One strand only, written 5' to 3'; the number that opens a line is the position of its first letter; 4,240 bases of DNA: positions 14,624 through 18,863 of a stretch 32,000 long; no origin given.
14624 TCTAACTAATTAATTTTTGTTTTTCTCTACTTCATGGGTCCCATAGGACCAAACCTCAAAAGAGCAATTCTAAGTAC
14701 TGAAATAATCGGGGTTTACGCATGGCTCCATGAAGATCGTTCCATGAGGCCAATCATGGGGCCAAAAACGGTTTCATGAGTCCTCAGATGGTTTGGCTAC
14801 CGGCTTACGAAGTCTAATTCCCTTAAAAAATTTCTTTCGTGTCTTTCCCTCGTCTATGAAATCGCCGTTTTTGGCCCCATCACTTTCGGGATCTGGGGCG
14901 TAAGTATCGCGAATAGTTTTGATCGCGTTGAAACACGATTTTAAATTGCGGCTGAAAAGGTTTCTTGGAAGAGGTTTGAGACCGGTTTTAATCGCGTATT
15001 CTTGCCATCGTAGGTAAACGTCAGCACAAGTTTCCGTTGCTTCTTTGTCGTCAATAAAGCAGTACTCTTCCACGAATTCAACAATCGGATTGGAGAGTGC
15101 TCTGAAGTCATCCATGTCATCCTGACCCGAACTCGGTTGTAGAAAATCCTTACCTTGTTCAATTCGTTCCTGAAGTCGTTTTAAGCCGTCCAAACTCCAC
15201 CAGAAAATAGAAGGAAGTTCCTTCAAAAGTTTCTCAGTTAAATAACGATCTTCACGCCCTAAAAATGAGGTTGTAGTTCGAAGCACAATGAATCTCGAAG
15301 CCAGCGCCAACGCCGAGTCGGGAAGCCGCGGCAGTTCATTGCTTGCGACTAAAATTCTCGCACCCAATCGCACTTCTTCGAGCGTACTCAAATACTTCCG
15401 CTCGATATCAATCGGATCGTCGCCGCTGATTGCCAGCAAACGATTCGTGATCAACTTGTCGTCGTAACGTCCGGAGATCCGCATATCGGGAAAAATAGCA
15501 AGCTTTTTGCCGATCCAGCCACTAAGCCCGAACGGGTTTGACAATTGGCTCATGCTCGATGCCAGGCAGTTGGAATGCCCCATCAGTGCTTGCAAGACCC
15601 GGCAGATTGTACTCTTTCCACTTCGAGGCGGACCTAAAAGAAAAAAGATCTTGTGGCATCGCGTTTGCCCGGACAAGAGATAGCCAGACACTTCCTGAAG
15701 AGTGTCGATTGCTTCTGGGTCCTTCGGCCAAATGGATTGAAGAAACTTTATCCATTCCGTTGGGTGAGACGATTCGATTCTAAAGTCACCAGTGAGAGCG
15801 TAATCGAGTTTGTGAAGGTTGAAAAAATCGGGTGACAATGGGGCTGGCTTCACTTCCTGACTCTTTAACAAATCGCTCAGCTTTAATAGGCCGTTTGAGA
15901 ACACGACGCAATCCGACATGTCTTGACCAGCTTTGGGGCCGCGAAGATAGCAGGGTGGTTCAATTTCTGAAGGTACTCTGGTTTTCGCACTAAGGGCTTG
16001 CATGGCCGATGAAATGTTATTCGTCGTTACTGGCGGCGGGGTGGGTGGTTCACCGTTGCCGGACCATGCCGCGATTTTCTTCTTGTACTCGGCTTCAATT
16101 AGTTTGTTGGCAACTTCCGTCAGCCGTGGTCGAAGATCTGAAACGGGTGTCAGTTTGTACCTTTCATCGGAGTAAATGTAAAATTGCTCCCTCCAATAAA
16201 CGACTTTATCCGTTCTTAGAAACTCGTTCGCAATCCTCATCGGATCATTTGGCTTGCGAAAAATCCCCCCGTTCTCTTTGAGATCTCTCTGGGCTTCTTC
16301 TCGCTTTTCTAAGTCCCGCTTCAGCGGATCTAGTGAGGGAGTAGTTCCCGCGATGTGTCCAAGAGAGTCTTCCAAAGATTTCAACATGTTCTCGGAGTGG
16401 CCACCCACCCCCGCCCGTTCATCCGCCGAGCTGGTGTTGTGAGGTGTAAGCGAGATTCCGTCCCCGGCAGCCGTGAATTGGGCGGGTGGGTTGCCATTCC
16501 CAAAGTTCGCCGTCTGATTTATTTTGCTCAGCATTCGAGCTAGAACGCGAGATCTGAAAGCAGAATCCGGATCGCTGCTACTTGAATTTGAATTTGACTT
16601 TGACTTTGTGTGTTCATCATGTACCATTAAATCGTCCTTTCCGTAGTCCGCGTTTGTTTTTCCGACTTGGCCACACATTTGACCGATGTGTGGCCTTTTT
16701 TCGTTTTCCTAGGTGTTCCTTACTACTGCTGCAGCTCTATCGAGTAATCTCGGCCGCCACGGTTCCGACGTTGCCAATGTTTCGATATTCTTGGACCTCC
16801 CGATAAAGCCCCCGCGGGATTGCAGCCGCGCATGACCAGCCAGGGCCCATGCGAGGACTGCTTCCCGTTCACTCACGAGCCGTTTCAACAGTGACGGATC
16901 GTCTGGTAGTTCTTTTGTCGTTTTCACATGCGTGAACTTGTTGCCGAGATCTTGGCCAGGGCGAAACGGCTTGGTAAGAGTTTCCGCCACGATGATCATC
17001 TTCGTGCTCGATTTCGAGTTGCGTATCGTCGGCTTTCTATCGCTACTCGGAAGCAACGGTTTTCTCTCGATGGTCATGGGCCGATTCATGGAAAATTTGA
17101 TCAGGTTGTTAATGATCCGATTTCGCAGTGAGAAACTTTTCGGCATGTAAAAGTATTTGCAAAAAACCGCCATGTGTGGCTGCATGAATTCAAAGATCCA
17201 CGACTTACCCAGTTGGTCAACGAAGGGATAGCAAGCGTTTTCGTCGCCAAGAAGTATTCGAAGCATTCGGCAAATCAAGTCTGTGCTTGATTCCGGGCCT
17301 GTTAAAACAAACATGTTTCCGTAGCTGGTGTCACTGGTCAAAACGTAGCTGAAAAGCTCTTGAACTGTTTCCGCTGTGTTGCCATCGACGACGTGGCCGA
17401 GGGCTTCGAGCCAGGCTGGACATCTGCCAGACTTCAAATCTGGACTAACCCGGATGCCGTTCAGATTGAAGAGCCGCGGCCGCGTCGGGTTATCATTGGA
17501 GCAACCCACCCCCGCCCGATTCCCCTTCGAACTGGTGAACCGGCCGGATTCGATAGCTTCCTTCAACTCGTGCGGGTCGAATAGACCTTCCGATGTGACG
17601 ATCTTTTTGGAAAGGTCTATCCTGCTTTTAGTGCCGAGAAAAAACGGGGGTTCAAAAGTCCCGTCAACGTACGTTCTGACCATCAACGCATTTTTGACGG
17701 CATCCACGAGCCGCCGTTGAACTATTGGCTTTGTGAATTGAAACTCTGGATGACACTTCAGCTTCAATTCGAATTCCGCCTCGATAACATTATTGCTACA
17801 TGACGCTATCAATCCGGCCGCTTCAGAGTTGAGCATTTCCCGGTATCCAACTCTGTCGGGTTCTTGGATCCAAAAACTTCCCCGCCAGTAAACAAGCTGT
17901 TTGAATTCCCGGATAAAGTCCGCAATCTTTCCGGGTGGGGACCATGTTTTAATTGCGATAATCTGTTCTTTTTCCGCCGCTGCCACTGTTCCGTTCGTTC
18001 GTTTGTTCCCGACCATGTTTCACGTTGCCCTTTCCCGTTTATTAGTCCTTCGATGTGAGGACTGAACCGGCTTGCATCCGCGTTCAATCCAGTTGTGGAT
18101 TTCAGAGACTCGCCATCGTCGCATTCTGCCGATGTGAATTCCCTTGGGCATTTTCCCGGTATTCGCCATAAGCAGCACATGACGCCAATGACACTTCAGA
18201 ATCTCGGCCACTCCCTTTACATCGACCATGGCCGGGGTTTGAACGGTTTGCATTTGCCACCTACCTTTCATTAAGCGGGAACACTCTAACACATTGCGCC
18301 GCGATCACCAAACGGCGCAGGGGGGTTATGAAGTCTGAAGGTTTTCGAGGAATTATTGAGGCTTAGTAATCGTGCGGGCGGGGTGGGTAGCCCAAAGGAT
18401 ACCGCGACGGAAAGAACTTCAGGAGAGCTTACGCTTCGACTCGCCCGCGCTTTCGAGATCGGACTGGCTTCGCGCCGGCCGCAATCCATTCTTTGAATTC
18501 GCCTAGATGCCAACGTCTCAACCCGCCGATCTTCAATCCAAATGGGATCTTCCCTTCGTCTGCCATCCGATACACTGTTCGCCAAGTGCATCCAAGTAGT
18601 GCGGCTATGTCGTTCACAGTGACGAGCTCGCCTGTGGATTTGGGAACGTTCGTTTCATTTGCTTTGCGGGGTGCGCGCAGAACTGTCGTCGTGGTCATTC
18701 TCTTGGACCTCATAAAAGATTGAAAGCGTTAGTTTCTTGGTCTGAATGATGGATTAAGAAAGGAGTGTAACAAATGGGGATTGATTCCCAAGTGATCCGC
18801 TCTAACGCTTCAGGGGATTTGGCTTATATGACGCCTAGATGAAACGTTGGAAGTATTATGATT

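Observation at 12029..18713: Gene content resembles a phage satellite (P4/PICI-like) rather than a prophage, in a PVC-type genome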

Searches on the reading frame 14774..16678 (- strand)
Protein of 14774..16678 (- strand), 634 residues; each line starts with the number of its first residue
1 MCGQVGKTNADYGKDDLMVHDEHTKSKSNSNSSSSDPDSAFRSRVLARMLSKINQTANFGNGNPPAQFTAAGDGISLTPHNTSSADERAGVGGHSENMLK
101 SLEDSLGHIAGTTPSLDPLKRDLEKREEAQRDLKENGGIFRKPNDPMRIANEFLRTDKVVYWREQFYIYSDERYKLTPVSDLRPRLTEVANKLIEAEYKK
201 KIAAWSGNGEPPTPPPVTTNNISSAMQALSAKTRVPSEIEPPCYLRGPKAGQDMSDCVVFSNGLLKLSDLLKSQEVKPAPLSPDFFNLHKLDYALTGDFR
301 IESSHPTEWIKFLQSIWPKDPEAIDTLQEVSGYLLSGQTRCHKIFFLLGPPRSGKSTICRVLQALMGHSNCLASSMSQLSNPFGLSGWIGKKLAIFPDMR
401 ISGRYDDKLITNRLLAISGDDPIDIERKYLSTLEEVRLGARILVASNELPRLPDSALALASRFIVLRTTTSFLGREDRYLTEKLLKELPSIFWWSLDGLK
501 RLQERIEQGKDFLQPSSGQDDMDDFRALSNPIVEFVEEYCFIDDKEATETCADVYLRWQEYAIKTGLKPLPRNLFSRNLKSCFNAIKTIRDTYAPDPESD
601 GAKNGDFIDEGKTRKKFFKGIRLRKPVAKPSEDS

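Call 5: search_protein_families(library=pfam, max_evalue=0.1, proteins=[window:14774-16678:-])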
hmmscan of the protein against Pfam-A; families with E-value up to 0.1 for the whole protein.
window:14774-16678:- (634 aa): 3 families
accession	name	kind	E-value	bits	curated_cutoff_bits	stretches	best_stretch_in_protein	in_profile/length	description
PF19263.5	DUF5906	-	2.6e-15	57.5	27.6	1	347-453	1-108/114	Family of unknown function (DUF5906)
PF03288.22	Pox_D5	-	0.00036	21.4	21.4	1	529-585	3-59/86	Poxvirus D5 protein-like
PF13238.12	AAA_18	-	0.0036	18.2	29.4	1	346-372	2-31/128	AAA domain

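Call 6: search_protein_families(library=phrogs, max_evalue=0.1, proteins=[window:14774-16678:-])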
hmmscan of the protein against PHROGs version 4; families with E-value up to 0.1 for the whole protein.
window:14774-16678:- (634 aa): 12 families
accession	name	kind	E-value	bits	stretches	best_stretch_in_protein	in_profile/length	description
phrog_864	-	DNA, RNA and nucleotide metabolism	1.1e-51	177.5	1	117-583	189-600/1064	DNA primase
phrog_6088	-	DNA, RNA and nucleotide metabolism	1.4e-51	176.8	1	159-579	351-742/772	DNA primase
phrog_1829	-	DNA, RNA and nucleotide metabolism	3.8e-43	148.7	1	145-625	329-757/772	DNA primase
phrog_1156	-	DNA, RNA and nucleotide metabolism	3.1e-39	136.2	1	308-632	524-834/855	DNA primase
phrog_2478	-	DNA, RNA and nucleotide metabolism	5.2e-28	98.6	1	308-587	548-826/854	DNA polymerase/primase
phrog_7601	-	unknown function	4e-25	89.8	1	324-581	2-252/289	-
phrog_16213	-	DNA, RNA and nucleotide metabolism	9.8e-21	74.7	1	324-543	378-587/732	DNA primase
phrog_1883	-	DNA, RNA and nucleotide metabolism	9.9e-12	45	1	309-566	458-713/756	DNA helicase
phrog_4210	-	DNA, RNA and nucleotide metabolism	1.2e-09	37.6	1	308-587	143-411/1304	DNA polymerase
phrog_12939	-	DNA, RNA and nucleotide metabolism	0.0071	17.1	1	316-433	187-301/368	DNA primase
phrog_139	-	other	0.011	16.1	1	343-366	84-107/342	deoxynucleoside monophosphate kinase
phrog_16950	-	DNA, RNA and nucleotide metabolism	0.04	12.8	0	325-373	542-590/843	DNA primase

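Call 11: find_encoding_contigs(protein=window:14774-16678:-, flank=10000, max_places=10)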
Protein window:14774-16678:- (634 aa): no gene with exactly this product is on record in the collection.

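Call 15: find_related_loci(query=window:14774-16678:-, collection=genome_contigs, flank=10000)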
Query window:14774-16678:- (634 aa) in genome_contigs; peptide patterns used: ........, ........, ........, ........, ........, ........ (x = any residue, [..] = any of these).
13 stretches matched a pattern, but none encodes a relative of the query by tblastn (E <= 1e-3).

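Call 16: find_homologous_proteins(query=window:14774-16678:-, max_evalue=1e-10)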
Query window:14774-16678:- (634 aa): 188 proteins with E <= 1e-10 among 8000 candidates; the best 120 are listed.
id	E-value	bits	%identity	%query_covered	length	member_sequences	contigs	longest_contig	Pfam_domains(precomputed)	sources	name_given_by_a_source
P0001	0.0e+0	1414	100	97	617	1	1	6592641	PF19263.6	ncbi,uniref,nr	ncbi:hypothetical protein KIH39_04690 [Telmatocola sphagniphila]|uniref:SF3 helicase domain-containi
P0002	1.0e-80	290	36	76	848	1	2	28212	PF19263.6,PF08706.17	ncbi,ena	-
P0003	1.3e-80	290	36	82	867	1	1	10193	PF19263.6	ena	-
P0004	1.7e-80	289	36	77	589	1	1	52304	PF19263.6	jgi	jgi:putative DNA primase/helicase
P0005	1.5e-78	283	36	77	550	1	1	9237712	PF19263.6,PF08706.17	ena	-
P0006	1.4e-77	280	36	79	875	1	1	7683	PF19263.6,PF00519.24,PF12965.14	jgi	jgi:P4 family phage/plasmid primase-like protien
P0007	4.0e-77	278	36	76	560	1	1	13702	PF19263.6,PF03288.23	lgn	-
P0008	4.2e-76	275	36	74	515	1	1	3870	PF19263.6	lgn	-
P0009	1.3e-75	273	36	76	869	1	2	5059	PF19263.6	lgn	-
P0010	9.8e-75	270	37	72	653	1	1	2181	PF19263.6,PF12965.14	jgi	jgi:putative DNA primase/helicase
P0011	3.4e-74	269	35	71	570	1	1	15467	PF19263.6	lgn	-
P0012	2.3e-72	263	36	76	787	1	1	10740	PF19263.6,PF12965.14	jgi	jgi:putative DNA primase/helicase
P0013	3.9e-72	262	35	79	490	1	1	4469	PF19263.6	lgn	-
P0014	2.5e-71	259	35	76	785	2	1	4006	PF19263.6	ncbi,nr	ncbi:MAG TPA: phage/plasmid primase, P4 family, partial [Urbifossiella sp.]|nr:phage/plasmid primase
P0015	7.3e-71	258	36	74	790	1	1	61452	PF19263.6,PF08706.17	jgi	jgi:putative DNA primase/helicase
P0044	1.7e-66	243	35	70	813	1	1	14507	PF19263.6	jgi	jgi:P4 family phage/plasmid primase-like protien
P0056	9.3e-65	237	40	58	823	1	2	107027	PF19263.6,PF16793.11,PF08706.17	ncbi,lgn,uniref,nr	ncbi:phage/plasmid primase, P4 family [Mesorhizobium sp.]|uniref:phage/plasmid primase, P4 family n=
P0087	4.6e-62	229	42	53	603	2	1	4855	PF19263.6,PF08706.17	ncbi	ncbi:MAG: phage/plasmid primase, P4 family [Chlamydiota bacterium]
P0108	2.7e-58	216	34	70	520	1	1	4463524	PF02257.22,PF19263.6,PF08706.17,PF03288.23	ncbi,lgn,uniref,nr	ncbi:phage/plasmid primase, P4 family [Rhodococcus sp. SORGH_AS_0301]|uniref:DNA primase family prot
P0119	8.5e-58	214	36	64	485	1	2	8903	PF19263.6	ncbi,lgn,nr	ncbi:MAG: phage/plasmid primase, P4 family [Pseudomonadota bacterium]|nr:phage/plasmid primase, P4 f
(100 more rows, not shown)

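Call 54: search_protein_families(library=ncbifam, max_evalue=0.01, proteins=[window:14774-16678:-])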
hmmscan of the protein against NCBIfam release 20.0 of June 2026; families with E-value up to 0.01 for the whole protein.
window:14774-16678:- (634 aa): 3 families
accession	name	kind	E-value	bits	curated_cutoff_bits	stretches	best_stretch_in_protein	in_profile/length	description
TIGR01613.1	primase_Cterm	subfamily_domain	1.4e-36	125.9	108.7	1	308-573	42-302/304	phage/plasmid primase, P4 family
NF011296.0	PRK14709.1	subfamily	2e-21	76.2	613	1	307-580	170-439/469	hypothetical protein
NF005477.0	PRK07078.1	subfamily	6.9e-19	67.5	1014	1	307-579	456-723/759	hypothetical protein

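Call 74: search_protein_families(library=padloc, max_evalue=0.01, proteins=[window:14774-16678:-])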
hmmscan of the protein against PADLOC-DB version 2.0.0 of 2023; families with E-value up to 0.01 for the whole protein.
window:14774-16678:- (634 aa): 0 families

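Call 86: find_encoding_contigs(protein=P0005, flank=10000, max_places=3)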
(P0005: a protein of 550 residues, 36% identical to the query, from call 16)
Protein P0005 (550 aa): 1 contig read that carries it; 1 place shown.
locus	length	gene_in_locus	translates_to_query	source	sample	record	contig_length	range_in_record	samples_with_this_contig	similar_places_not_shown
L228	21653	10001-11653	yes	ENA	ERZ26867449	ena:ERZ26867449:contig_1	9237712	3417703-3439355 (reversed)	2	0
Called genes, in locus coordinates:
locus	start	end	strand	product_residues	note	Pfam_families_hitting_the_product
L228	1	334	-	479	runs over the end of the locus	PF03951:Gln-synt_N, PF00120:Gln-synt_C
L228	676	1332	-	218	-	-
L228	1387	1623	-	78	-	-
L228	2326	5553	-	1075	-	PF13646:HEAT_2 (weak)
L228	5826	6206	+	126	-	-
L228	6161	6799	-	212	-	PF13358:DDE_3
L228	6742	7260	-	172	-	PF13384:HTH_23, PF13551:HTH_29, PF13565:HTH_32 (weak)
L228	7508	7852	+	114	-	-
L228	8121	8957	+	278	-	PF00400:WD40, PF23381:Beta-prop_IFT122_1st, PF23414:Beta-prop_EML_2, PF24807:WD40_CDC20-Fz, PF24814:WD40_Prp19, PF24817:WD40_WDHD1_1st, PF25173:Beta-prop_WDR3_1st, PF25174:Beta-prop_THOC3, +8 more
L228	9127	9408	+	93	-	-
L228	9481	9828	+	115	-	-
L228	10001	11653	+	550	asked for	PF08706:D5_N (faint), PF19263:DUF5906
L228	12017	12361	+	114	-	-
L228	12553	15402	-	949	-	PF04542:Sigma70_r2, PF08281:Sigma70_r4_2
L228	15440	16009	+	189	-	-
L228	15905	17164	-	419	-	PF04545:Sigma70_r4 (weak), PF08281:Sigma70_r4_2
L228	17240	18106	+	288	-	PF13340:DUF4096, PF01609:DDE_Tnp_1, PF13586:DDE_Tnp_1_2 (faint)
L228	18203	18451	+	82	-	-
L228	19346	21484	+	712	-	-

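Call 87: find_encoding_contigs(protein=P0002, flank=10000, max_places=3)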
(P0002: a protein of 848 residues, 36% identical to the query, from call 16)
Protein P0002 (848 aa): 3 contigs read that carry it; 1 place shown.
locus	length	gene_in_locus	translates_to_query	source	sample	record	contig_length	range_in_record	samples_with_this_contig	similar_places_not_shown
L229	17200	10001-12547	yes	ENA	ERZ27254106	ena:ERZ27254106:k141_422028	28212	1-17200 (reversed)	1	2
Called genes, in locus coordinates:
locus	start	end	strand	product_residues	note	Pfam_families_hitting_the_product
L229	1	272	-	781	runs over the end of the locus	PF13717:Zn_ribbon_4 (weak), PF00089:Trypsin, PF13365:Trypsin_2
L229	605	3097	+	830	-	PF00069:Pkinase, PF01636:APH (faint), PF07714:PK_Tyr_Ser-Thr, PF03109:ABC1 (weak), PF03781:FGE-sulfatase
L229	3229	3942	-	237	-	-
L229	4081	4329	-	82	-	-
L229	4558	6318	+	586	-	PF00239:Resolvase, PF07508:Recombinase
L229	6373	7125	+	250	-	-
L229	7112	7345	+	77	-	-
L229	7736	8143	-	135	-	-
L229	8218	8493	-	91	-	-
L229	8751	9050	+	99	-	-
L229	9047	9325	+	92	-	-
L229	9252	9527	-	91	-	-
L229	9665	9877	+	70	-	-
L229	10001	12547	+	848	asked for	PF08706:D5_N (weak), PF19263:DUF5906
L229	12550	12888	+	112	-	-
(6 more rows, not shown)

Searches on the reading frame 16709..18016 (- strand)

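Call 5: search_protein_families(library=pfam, max_evalue=0.1, proteins=[window:16709-18016:-])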
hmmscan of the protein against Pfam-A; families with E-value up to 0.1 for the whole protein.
window:16709-18016:- (435 aa): 0 families

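Call 6: search_protein_families(library=phrogs, max_evalue=0.1, proteins=[window:16709-18016:-])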
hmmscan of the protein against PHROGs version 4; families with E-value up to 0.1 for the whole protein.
window:16709-18016:- (435 aa): 4 families
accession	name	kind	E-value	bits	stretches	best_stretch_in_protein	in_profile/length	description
phrog_6088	-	DNA, RNA and nucleotide metabolism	5e-08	32.8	2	373-405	642-674/772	DNA primase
phrog_1829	-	DNA, RNA and nucleotide metabolism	0.00029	20.1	1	196-243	465-514/772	DNA primase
phrog_864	-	DNA, RNA and nucleotide metabolism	0.00051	19.6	1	177-241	307-373/1064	DNA primase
phrog_2478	-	DNA, RNA and nucleotide metabolism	0.073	12.1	0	372-402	716-747/854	DNA polymerase/primase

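Call 54: search_protein_families(library=ncbifam, max_evalue=0.01, proteins=[window:16709-18016:-])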
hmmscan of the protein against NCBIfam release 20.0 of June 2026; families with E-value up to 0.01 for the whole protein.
window:16709-18016:- (435 aa): 3 families
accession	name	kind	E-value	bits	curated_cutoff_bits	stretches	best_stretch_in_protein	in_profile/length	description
NF011296.0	PRK14709.1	subfamily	0.001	17.8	613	0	190-242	161-214/469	hypothetical protein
TIGR01613.1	primase_Cterm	subfamily_domain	0.0011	17.9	108.7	0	195-260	36-104/304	phage/plasmid primase, P4 family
NF005477.0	PRK07078.1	subfamily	0.0012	17.1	1014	0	372-402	626-656/759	hypothetical protein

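Call 74: search_protein_families(library=padloc, max_evalue=0.01, proteins=[window:16709-18016:-])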
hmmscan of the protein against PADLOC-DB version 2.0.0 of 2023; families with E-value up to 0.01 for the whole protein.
window:16709-18016:- (435 aa): 0 families

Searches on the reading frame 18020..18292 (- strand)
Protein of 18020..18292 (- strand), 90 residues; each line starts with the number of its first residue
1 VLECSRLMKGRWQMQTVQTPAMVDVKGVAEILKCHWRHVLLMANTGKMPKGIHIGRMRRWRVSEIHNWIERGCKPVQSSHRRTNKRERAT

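Call 5: search_protein_families(library=pfam, max_evalue=0.1, proteins=[window:18020-18292:-])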
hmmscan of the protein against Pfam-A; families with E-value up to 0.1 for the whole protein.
window:18020-18292:- (90 aa): 2 families
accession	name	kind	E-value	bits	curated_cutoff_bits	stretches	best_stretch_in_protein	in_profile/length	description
PF12728.13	HTH_17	-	2.6e-06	28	27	1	24-72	3-50/51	Helix-turn-helix domain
PF05930.18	Phage_AlpA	-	0.096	13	21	0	42-69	23-51/51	Prophage CP4-57 regulatory protein (AlpA)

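Call 6: search_protein_families(library=phrogs, max_evalue=0.1, proteins=[window:18020-18292:-])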
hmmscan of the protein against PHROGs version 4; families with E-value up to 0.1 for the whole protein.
window:18020-18292:- (90 aa): 7 families
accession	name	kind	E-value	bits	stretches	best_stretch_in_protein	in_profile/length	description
phrog_66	-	integration and excision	9.6e-07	29.8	1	14-83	85-154/412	excisionase and transcriptional regulator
phrog_2790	-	integration and excision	1.2e-05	26.2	1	22-87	28-94/100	excisionase and transcriptional regulator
phrog_597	-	DNA, RNA and nucleotide metabolism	0.0012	19.8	1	14-88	104-180/200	DNA binding protein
phrog_10045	-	DNA, RNA and nucleotide metabolism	0.004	18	1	10-62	8-58/74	HTH DNA binding protein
phrog_6401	-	DNA, RNA and nucleotide metabolism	0.011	16.6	1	17-71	4-58/64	DNA binding protein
phrog_6355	-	unknown function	0.066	14.4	1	16-72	12-72/90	-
phrog_34998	-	unknown function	0.086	14.3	1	20-67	39-86/97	-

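Call 54: search_protein_families(library=ncbifam, max_evalue=0.01, proteins=[window:18020-18292:-])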
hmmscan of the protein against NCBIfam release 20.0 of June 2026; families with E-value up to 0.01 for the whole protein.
window:18020-18292:- (90 aa): 2 families
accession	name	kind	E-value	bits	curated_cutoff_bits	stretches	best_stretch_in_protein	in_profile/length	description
NF047737.1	antiphage_MADS1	equivalog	0.00055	20.1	80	1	22-69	3-49/49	methylation-associated defense system helix-turn-helix domain-containing protein MAD1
TIGR01764.1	excise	domain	0.0059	16.9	28.8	1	25-71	4-49/49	excisionase family DNA-binding protein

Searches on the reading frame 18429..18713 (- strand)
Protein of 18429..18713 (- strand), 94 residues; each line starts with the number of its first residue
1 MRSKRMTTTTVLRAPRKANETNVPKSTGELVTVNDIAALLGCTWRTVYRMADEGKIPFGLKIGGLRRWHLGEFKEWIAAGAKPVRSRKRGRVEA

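Call 5: search_protein_families(library=pfam, max_evalue=0.1, proteins=[window:18429-18713:-])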
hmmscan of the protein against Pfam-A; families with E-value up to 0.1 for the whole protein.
window:18429-18713:- (94 aa): 11 families
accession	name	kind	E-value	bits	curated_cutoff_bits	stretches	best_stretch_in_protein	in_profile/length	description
PF12728.13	HTH_17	-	2.5e-11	44.1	27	1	30-79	1-49/51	Helix-turn-helix domain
PF13384.12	HTH_23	-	0.00065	19.9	24.6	1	31-49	18-36/50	Homeodomain-like domain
PF13542.12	HTH_Tnp_ISL3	-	0.00065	19.6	27.4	1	30-52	27-48/51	Helix-turn-helix domain of transposase family ISL3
PF12964.13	DUF3853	-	0.002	18.7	22.1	1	18-56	34-72/97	Protein of unknown function (DUF3853)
PF13551.12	HTH_29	-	0.002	18.6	28.1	1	28-50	11-32/64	Winged helix-turn helix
PF13518.12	HTH_28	-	0.0093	16.5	25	1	32-49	14-31/52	Helix-turn-helix domain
PF13338.12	AbiEi_4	-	0.012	16.2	25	1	27-56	10-38/49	Transcriptional regulator, AbiEi antitoxin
PF10743.14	Phage_Cox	-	0.017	15.4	27.5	1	27-57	8-38/87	Regulatory phage protein cox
PF00376.29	MerR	-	0.037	14.3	28.2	0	32-58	1-27/38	MerR family regulatory protein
PF00325.26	Crp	-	0.058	13.6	21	1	32-50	4-22/32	Bacterial regulatory proteins, crp family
PF08279.18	HTH_11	-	0.087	13.2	25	0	27-49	13-34/55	HTH domain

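Call 6: search_protein_families(library=phrogs, max_evalue=0.1, proteins=[window:18429-18713:-])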
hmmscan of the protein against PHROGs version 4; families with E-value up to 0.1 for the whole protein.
window:18429-18713:- (94 aa): 15 families
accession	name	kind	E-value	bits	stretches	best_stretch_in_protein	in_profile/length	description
phrog_66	-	integration and excision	5.1e-13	50.5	1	12-90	75-153/412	excisionase and transcriptional regulator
phrog_57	-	head and packaging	9.7e-06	26.5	1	27-91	9-73/199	terminase small subunit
phrog_25262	-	unknown function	9.9e-05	23.3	1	19-77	23-81/106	-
phrog_10045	-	DNA, RNA and nucleotide metabolism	0.00021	22.1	1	16-69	7-57/74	HTH DNA binding protein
phrog_2790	-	integration and excision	0.0022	19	1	28-81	26-80/100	excisionase and transcriptional regulator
phrog_4996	-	unknown function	0.0068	17.3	1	25-78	30-91/99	-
phrog_7735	-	integration and excision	0.011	17.1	1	30-68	5-41/99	excisionase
phrog_12527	-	integration and excision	0.011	16.8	1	29-58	28-57/130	excisionase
phrog_6401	-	DNA, RNA and nucleotide metabolism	0.011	16.6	1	28-57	7-36/64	DNA binding protein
phrog_1831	-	transcription regulation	0.013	16.5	1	13-57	19-63/121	transcriptional regulator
phrog_575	-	integration and excision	0.014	16.5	1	30-58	13-41/71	Cox-like excisionase and repressor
phrog_2474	-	transcription regulation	0.014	16.3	1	19-56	37-74/118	MerR-like transcriptional regulator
phrog_272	-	integration and excision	0.053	14.8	1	23-57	7-41/90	Cox-like excisionase and repressor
phrog_597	-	DNA, RNA and nucleotide metabolism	0.076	14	1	17-89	99-171/200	DNA binding protein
phrog_9668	-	integration and excision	0.086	14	0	20-80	5-67/114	excisionase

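Call 54: search_protein_families(library=ncbifam, max_evalue=0.01, proteins=[window:18429-18713:-])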
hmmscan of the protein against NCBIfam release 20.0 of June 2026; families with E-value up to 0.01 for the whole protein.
window:18429-18713:- (94 aa): 3 families
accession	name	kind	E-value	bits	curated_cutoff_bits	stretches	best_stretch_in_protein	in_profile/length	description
TIGR01764.1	excise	domain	1.9e-09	37.7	28.8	1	32-78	3-48/49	excisionase family DNA-binding protein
NF047737.1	antiphage_MADS1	equivalog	1e-07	32.1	80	1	29-77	2-49/49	methylation-associated defense system helix-turn-helix domain-containing protein MAD1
NF033787.1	HTH_BldC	subfamily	0.00029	20.6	77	1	29-73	1-45/49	BldC family transcriptional regulator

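Call 74: search_protein_families(library=padloc, max_evalue=0.01, proteins=[window:18429-18713:-])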
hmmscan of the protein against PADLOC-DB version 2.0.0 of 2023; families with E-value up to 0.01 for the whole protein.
window:18429-18713:- (94 aa): 2 families
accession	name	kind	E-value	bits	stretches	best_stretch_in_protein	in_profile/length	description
PDLC04133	mad1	-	1.7e-11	42.3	1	29-79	4-53/60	mads_1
PDLC04388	PDC-M06B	-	0.00016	19.7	1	22-80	73-133/174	-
